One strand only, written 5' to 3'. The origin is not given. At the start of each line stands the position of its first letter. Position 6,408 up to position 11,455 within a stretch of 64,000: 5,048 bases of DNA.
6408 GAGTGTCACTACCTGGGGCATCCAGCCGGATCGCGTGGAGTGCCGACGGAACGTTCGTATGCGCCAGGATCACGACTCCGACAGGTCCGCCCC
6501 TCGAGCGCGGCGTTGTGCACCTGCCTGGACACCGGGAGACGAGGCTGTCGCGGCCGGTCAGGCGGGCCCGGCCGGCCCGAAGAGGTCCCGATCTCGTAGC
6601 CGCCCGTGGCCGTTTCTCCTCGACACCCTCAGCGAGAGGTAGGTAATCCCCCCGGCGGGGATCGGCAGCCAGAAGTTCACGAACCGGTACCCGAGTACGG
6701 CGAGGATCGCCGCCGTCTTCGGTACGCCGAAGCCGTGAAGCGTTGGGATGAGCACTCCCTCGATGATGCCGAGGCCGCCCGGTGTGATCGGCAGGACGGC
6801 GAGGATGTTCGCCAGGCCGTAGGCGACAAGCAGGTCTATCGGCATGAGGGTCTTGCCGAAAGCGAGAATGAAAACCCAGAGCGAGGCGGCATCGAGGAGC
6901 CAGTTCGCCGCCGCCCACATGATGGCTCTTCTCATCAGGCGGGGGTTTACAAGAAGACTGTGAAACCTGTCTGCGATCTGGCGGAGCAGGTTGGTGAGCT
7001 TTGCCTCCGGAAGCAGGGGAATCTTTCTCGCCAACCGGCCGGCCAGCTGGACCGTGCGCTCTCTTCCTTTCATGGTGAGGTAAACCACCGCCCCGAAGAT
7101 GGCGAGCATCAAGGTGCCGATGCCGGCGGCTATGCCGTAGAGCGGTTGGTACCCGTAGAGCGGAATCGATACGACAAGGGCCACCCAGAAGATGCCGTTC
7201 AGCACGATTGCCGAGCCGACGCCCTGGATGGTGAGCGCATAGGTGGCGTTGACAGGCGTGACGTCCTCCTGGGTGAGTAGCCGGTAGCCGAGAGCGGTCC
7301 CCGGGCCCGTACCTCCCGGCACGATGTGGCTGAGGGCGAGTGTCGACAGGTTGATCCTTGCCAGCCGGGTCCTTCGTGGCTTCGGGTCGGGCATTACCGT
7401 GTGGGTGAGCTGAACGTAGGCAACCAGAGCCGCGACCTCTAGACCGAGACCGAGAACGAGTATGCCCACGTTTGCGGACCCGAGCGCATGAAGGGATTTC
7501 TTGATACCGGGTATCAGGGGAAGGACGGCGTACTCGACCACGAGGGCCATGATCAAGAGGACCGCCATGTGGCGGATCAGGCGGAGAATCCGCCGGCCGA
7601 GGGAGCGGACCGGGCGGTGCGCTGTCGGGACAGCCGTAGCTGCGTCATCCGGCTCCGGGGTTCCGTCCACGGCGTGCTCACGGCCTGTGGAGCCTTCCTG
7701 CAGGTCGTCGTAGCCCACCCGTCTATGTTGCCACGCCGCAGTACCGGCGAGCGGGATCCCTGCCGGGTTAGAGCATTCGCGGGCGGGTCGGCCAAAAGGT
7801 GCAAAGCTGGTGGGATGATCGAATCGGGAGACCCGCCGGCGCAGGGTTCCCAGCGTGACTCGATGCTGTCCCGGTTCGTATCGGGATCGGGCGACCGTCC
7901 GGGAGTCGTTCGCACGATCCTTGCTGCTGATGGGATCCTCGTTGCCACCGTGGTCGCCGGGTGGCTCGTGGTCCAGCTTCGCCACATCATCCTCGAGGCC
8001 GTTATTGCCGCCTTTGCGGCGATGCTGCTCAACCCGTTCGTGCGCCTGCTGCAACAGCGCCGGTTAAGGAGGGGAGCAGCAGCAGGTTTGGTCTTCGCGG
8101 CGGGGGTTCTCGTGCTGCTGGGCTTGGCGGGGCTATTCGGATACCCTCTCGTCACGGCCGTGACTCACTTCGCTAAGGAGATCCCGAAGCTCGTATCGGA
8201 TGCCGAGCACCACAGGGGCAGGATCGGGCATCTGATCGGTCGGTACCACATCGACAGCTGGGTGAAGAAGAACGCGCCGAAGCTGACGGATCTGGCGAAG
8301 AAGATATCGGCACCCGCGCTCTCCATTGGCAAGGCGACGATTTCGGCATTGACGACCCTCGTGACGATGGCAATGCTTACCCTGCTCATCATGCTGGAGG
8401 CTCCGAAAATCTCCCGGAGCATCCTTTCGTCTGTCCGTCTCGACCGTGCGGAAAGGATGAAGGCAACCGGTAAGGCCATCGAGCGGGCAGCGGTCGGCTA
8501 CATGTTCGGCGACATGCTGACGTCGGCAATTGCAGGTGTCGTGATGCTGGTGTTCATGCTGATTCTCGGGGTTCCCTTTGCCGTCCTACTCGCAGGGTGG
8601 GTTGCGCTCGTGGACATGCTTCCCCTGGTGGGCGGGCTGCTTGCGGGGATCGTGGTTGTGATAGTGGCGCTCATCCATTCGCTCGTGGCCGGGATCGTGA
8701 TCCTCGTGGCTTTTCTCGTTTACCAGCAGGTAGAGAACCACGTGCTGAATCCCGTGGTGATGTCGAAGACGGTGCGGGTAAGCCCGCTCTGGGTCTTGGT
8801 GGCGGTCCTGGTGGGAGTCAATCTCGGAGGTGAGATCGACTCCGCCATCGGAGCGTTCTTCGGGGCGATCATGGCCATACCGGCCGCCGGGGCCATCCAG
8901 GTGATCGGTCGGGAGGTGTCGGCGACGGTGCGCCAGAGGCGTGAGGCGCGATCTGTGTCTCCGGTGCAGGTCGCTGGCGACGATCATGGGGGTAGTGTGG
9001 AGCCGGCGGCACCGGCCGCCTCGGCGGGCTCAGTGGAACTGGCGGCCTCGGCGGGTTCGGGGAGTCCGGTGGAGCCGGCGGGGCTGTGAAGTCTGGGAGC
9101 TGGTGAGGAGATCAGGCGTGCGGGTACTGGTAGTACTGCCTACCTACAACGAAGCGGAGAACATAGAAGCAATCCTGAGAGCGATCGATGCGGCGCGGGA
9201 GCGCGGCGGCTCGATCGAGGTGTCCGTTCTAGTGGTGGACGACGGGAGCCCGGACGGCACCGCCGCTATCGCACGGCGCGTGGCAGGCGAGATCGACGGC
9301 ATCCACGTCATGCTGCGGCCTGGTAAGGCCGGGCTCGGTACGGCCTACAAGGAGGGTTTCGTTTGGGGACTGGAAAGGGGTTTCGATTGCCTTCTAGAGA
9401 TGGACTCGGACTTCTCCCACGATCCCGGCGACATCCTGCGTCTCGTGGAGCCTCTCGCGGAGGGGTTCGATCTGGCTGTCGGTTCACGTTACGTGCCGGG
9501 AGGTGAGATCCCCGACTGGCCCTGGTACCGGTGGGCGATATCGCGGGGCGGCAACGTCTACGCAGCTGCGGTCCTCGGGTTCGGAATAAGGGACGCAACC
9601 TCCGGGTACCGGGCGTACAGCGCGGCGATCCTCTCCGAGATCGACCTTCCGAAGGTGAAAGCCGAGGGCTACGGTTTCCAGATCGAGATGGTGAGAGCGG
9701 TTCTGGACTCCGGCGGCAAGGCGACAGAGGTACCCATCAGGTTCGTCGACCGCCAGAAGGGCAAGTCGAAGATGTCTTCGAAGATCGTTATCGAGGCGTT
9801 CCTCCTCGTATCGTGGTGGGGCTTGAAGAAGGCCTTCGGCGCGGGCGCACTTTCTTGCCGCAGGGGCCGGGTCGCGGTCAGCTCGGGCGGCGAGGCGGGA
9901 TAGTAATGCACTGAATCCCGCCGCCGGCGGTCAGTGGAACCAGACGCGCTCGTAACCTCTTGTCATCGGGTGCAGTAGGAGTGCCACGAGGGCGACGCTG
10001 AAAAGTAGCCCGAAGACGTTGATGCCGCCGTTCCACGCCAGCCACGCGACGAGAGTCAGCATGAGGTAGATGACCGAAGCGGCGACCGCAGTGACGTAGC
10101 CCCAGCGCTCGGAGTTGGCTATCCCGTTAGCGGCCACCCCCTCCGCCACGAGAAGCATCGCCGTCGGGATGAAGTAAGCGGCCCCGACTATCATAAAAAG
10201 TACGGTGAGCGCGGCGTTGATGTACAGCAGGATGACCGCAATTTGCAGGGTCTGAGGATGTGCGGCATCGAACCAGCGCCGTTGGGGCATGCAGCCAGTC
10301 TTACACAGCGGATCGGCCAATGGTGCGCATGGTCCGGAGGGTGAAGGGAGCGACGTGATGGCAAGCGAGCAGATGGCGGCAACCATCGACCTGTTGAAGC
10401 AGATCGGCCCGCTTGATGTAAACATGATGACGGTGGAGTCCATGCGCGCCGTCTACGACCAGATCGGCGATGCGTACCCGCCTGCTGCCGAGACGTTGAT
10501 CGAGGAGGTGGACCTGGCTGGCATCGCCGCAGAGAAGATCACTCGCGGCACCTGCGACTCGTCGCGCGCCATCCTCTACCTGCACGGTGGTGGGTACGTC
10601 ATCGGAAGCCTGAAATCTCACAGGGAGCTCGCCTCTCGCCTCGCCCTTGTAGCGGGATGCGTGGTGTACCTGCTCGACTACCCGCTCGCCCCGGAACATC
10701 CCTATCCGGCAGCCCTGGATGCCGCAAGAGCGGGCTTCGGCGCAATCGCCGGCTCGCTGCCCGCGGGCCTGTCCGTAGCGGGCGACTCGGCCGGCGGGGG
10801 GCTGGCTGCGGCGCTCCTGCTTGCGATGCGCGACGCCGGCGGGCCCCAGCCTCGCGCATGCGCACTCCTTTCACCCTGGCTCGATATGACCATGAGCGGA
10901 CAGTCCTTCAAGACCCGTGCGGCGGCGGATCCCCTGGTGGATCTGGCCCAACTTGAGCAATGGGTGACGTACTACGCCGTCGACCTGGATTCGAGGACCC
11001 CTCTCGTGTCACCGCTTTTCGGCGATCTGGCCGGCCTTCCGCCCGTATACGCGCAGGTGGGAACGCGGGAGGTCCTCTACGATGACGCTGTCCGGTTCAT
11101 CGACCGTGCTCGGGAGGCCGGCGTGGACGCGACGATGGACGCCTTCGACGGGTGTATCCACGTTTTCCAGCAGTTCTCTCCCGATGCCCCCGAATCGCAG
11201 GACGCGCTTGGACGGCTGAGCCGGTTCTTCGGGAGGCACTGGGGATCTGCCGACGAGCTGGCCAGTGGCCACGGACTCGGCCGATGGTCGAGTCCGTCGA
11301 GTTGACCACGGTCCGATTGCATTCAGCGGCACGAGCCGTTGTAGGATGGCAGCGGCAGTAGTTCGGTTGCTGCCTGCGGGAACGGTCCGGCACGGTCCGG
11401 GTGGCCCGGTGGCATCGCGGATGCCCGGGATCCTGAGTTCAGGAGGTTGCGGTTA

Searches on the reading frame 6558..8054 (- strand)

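Call 57: search_protein_families(library=pfam, proteins=[window:6558-8054:-])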
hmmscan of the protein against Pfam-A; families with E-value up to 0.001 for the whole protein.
window:6558-8054:- (498 aa): 1 family
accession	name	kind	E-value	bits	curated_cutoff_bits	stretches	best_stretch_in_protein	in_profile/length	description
PF03706.18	LPG_synthase_TM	-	5e-25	89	33.4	1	173-468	8-302/302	Lysylphosphatidylglycerol synthase TM region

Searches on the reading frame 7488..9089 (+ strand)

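Call 57: search_protein_families(library=pfam, proteins=[window:7488-9089:+])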
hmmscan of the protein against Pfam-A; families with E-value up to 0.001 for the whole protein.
window:7488-9089:+ (533 aa): 1 family
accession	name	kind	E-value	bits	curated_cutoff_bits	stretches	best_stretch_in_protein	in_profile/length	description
PF01594.21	AI-2E_transport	-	5.7e-48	164.2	34.3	1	151-473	4-322/327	AI-2E family transporter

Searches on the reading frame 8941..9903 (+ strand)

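Call 57: search_protein_families(library=pfam, proteins=[window:8941-9903:+])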
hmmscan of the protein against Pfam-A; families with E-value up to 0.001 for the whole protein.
window:8941-9903:+ (320 aa): 1 family
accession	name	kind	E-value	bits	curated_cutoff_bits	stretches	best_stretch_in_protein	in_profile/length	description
PF00535.33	Glycos_transf_2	-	3.8e-26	92.5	23.3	1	64-234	2-167/168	Glycosyl transferase family 2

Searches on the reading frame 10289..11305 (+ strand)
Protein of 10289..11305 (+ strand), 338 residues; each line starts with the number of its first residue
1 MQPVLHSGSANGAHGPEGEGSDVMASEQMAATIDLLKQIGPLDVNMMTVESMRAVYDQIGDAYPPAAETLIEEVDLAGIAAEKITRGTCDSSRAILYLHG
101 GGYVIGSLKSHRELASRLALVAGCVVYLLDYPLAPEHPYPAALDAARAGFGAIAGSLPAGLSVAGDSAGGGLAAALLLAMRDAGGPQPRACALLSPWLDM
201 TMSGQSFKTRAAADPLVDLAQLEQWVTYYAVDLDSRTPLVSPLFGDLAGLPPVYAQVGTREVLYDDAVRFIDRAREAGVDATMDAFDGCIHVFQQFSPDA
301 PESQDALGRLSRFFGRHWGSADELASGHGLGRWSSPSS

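Call 57: search_protein_families(library=pfam, proteins=[window:10289-11305:+])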
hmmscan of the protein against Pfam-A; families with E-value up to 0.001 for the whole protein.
window:10289-11305:+ (338 aa): 3 families
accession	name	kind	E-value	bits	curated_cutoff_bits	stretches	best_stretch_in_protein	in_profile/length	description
PF07859.19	Abhydrolase_3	-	9.3e-53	179.5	25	1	95-294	1-209/210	alpha/beta hydrolase fold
PF10340.15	Say1_Mug180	-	5.2e-07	29.3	21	1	93-218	123-255/374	Steryl acetyl hydrolase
PF20434.5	BD-FAE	-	0.00096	19.2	26.8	0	91-174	12-104/215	BD-FAE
